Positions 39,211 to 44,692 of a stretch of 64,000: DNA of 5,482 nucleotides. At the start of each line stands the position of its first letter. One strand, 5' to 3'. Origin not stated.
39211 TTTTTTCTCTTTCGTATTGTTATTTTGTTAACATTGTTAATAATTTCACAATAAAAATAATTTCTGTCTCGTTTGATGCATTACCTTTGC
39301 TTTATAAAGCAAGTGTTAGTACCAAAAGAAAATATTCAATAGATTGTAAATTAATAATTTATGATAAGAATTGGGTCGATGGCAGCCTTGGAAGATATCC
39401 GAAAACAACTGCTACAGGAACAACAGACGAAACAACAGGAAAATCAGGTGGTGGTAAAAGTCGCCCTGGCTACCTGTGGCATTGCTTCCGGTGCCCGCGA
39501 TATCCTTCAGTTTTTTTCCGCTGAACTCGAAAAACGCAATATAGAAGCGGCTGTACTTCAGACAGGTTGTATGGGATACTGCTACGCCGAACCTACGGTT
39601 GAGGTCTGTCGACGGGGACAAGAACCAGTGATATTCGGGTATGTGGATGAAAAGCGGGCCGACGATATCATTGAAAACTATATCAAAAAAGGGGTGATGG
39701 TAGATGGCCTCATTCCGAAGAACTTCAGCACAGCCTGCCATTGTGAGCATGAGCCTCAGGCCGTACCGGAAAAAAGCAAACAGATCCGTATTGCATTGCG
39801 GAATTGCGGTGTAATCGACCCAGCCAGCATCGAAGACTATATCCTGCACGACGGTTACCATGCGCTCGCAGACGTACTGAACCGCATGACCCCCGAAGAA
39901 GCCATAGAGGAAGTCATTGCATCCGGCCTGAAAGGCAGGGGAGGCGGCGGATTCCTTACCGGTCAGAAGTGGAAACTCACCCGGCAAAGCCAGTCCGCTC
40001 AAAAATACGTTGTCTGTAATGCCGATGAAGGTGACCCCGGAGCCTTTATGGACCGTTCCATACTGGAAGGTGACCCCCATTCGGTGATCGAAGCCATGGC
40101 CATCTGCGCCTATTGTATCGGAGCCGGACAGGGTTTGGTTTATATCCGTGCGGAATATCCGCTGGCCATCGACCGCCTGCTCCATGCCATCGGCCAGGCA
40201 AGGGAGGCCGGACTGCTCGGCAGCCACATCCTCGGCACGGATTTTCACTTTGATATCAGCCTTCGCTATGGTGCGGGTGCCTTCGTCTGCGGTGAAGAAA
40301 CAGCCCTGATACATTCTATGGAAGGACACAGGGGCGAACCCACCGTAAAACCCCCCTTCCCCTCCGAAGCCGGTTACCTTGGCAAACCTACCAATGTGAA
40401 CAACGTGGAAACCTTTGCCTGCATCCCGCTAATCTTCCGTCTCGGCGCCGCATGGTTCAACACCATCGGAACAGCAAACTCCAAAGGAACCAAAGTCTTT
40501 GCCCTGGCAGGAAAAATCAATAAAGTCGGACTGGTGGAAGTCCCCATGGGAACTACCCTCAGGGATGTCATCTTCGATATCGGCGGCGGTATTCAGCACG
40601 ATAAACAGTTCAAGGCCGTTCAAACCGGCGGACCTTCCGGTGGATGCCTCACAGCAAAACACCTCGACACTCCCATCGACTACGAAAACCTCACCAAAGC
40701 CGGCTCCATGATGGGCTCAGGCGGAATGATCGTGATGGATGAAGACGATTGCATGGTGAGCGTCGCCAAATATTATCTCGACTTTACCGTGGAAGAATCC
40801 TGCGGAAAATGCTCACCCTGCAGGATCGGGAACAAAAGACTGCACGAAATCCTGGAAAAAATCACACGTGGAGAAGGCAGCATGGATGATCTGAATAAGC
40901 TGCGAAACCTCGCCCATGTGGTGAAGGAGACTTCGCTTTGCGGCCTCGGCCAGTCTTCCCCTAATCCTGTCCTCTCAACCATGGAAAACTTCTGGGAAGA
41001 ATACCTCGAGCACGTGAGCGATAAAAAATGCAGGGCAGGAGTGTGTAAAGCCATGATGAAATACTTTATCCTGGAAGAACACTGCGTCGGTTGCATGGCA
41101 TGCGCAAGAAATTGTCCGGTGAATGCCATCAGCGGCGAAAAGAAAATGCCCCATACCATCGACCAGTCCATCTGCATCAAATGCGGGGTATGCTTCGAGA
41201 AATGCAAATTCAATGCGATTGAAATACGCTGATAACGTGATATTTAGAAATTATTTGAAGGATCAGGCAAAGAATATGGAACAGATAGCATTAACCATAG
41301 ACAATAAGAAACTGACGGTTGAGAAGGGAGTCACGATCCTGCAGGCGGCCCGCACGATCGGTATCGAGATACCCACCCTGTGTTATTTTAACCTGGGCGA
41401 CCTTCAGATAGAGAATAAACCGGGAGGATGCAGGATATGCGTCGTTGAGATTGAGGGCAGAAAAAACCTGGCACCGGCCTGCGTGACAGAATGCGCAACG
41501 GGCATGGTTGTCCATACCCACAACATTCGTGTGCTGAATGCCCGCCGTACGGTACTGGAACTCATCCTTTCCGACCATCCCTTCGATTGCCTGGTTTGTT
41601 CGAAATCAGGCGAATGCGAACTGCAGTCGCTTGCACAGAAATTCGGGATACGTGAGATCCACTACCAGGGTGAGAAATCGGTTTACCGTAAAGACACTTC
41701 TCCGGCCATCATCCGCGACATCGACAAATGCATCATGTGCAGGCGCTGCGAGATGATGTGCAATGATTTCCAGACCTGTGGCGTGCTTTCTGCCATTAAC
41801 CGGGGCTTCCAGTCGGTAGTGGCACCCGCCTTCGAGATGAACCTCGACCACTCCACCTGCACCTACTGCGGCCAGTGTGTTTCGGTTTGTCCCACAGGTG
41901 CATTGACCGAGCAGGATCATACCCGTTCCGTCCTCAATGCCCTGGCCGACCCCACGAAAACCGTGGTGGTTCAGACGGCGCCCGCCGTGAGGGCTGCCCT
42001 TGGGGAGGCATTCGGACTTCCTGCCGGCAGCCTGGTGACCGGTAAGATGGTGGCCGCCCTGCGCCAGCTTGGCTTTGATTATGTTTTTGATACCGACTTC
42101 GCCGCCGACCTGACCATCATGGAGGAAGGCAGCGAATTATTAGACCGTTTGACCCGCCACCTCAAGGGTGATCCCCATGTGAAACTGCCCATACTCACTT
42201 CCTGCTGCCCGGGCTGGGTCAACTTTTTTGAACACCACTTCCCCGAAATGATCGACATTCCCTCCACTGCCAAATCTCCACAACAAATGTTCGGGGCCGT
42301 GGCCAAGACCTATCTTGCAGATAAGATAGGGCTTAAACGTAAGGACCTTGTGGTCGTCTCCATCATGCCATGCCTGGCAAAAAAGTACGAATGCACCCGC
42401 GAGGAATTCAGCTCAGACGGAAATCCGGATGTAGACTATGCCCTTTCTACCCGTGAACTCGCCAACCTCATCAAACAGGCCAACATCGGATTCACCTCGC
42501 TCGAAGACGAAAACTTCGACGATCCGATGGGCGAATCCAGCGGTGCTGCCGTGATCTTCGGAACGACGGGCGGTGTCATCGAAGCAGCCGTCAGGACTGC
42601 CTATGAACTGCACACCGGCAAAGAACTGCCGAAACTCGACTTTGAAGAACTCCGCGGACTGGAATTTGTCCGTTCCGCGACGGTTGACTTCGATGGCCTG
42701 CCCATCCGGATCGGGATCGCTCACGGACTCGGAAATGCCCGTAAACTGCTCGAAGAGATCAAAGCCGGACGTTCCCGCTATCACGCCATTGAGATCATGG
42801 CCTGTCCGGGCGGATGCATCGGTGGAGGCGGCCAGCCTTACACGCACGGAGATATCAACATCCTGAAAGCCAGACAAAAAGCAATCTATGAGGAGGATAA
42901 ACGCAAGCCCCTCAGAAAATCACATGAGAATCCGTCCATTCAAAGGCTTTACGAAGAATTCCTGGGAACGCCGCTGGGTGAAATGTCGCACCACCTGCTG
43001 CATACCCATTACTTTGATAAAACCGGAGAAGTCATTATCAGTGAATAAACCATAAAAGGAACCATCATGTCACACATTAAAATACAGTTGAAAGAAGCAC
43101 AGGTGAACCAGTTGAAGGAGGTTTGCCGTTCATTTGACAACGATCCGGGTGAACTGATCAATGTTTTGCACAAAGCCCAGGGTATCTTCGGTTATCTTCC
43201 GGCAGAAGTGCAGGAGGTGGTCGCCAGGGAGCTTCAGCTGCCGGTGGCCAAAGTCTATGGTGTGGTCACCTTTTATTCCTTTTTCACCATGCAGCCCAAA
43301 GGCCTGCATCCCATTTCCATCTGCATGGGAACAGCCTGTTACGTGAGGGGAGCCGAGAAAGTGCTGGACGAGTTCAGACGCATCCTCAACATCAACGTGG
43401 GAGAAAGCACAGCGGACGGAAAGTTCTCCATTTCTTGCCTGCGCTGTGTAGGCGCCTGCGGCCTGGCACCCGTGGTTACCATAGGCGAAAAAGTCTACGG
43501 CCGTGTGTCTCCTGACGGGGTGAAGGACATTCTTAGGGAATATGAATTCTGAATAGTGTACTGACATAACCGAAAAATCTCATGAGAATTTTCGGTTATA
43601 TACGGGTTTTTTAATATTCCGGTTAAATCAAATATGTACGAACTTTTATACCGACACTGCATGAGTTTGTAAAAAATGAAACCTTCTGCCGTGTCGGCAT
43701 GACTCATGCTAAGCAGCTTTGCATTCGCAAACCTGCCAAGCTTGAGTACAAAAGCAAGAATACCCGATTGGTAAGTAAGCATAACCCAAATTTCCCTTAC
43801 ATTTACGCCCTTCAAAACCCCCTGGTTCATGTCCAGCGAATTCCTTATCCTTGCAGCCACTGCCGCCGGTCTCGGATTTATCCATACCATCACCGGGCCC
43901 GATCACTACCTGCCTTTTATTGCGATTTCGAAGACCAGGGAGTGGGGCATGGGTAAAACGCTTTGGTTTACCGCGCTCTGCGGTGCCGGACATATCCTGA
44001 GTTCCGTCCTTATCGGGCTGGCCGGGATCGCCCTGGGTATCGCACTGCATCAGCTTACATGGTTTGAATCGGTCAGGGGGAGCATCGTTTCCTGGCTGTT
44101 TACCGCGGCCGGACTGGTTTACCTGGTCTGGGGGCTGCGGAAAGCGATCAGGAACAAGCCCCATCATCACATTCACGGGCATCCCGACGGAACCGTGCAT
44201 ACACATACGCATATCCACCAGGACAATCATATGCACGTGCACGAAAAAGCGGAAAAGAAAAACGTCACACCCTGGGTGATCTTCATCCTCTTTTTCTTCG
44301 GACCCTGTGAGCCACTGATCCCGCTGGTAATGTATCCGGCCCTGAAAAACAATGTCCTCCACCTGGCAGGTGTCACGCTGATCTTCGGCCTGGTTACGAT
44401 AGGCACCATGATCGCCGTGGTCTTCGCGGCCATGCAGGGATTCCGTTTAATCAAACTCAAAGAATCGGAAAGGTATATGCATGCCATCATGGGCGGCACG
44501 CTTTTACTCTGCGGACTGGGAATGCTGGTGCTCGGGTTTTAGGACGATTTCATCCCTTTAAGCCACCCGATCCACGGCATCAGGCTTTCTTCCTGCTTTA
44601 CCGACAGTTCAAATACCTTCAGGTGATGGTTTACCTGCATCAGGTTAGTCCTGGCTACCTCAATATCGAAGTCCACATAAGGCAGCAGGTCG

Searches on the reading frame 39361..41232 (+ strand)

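Call 7: search_protein_families(library=pfam, proteins=[window:39361-41232:+], max_evalue=0.0001)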
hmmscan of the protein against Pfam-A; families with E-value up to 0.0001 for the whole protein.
window:39361-41232:+ (623 aa): 8 families
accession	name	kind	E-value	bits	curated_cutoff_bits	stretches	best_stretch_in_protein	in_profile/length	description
PF01512.22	Complex1_51K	-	4.9e-42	143.8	31.2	1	187-356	3-149/150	Nuo51 FMN-binding domain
PF10589.14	NADH_4Fe-4S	-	8e-32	109.4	23.5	1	468-551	2-85/85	NADH-ubiquinone oxidoreductase-F iron-sulfur binding region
PF00037.32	Fer4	-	2.3e-10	40.3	21.1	2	570-591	3-24/24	4Fe-4S binding domain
PF12838.12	Fer4_7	-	9.6e-07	29.6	27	1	574-619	1-52/52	4Fe-4S dicluster domain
PF14697.11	Fer4_21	-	1.9e-06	28.4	35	1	570-621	3-58/59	4Fe-4S dicluster domain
PF13187.11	Fer4_9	-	1.8e-05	25.1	27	1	574-620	1-52/52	4Fe-4S dicluster domain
PF12837.12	Fer4_6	-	2e-05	24.7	25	0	599-620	3-24/24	4Fe-4S binding domain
PF13237.11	Fer4_10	-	3.1e-05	24.3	25.5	1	570-615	4-52/53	4Fe-4S dicluster domain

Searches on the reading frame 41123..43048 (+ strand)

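Call 7: search_protein_families(library=pfam, proteins=[window:41123-43048:+], max_evalue=0.0001)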
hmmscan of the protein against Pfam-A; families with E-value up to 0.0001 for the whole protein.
window:41123-43048:+ (641 aa): 9 families
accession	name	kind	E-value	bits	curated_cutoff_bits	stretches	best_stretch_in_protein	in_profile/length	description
PF02906.19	Fe_hyd_lg_C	-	4.6e-95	318.4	22.1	1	279-569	1-245/245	Iron only hydrogenase large subunit, C-terminal domain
PF02256.22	Fe_hyd_SSU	-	5.5e-26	90.8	24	1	579-633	2-56/56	Iron hydrogenase small subunit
PF10588.14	NADH-G_4Fe-4S_3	-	4.4e-19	68.2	27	1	141-179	1-39/40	NADH-ubiquinone oxidoreductase-G iron-sulfur binding region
PF13510.11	Fer2_4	-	6e-18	65.1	22.8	1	53-134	2-81/82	2Fe-2S iron-sulfur cluster binding domain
PF00037.32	Fer4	-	5.1e-08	32.8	21.1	1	241-262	3-24/24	4Fe-4S binding domain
PF12838.12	Fer4_7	-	6.7e-08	33.3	27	1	202-260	1-52/52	4Fe-4S dicluster domain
PF22117.2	Fer4_Nqo3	-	2e-06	28.3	27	1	194-262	2-67/67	NADH-quinone oxidoreductase subunit 3, ferredoxin-like domain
PF14697.11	Fer4_21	-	5.3e-06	26.9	35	1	199-260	4-56/59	4Fe-4S dicluster domain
PF00111.32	Fer2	-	1.7e-05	25.1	21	1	58-112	2-49/77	2Fe-2S iron-sulfur cluster binding domain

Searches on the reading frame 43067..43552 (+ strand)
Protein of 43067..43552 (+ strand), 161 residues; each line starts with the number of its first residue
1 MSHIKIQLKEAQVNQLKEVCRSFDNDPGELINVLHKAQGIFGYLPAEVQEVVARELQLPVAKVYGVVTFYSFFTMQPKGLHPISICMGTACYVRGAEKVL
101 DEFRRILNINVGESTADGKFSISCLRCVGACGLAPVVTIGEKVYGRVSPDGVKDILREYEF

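Call 7: search_protein_families(library=pfam, proteins=[window:43067-43552:+], max_evalue=0.0001)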
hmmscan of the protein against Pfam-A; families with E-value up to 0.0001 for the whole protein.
window:43067-43552:+ (161 aa): 1 family
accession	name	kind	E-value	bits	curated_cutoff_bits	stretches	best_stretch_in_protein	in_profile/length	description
PF01257.25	2Fe-2S_thioredx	-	3.4e-48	163.6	24.8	1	17-159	2-144/145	Thioredoxin-like [2Fe-2S] ferredoxin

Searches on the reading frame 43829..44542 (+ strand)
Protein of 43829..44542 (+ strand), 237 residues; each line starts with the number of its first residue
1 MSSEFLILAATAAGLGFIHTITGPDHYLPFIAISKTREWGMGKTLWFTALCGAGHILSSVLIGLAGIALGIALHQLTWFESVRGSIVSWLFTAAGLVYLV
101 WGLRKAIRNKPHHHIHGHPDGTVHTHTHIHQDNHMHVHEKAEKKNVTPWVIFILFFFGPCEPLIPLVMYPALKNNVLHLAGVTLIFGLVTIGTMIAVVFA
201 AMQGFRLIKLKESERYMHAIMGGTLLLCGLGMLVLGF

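Call 60: search_protein_families(library=pfam, proteins=[window:43829-44542:+], max_evalue=0.001)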
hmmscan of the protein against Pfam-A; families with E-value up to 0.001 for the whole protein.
window:43829-44542:+ (237 aa): 1 family
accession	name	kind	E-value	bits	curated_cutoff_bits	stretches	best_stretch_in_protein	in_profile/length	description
PF13386.12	DsbD_2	-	3e-07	31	24.9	1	43-230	30-198/199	Cytochrome C biogenesis protein transmembrane region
